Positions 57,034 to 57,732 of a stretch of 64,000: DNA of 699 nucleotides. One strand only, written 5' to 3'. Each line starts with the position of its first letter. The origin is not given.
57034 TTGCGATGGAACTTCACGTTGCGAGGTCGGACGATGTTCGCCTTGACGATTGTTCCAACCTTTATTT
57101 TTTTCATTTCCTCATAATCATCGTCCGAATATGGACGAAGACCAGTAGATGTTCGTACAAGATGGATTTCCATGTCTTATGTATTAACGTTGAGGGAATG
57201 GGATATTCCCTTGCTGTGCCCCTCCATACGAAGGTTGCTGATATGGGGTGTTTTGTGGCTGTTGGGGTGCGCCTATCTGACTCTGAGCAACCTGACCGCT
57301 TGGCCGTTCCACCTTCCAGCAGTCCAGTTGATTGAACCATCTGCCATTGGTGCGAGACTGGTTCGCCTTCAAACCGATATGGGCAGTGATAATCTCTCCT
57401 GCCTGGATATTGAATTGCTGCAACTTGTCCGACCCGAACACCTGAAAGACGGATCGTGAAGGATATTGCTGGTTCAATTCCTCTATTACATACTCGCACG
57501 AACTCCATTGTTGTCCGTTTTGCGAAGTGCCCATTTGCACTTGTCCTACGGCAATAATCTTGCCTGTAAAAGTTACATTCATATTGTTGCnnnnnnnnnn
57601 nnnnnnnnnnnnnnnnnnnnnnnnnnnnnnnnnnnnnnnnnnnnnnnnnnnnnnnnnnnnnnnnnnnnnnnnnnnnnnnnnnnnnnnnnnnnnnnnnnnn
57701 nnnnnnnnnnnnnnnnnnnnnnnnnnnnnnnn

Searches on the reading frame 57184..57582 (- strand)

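Call 30: search_protein_families(library=pfam, proteins=[window:57184-57582:-], max_evalue=0.01)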
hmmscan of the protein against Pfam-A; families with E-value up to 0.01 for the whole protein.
window:57184-57582:- (132 aa): 1 family
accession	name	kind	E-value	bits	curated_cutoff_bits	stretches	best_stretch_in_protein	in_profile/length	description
PF11325.14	DUF3127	-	4.9e-19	68.8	27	1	5-92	2-85/85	Domain of unknown function (DUF3127)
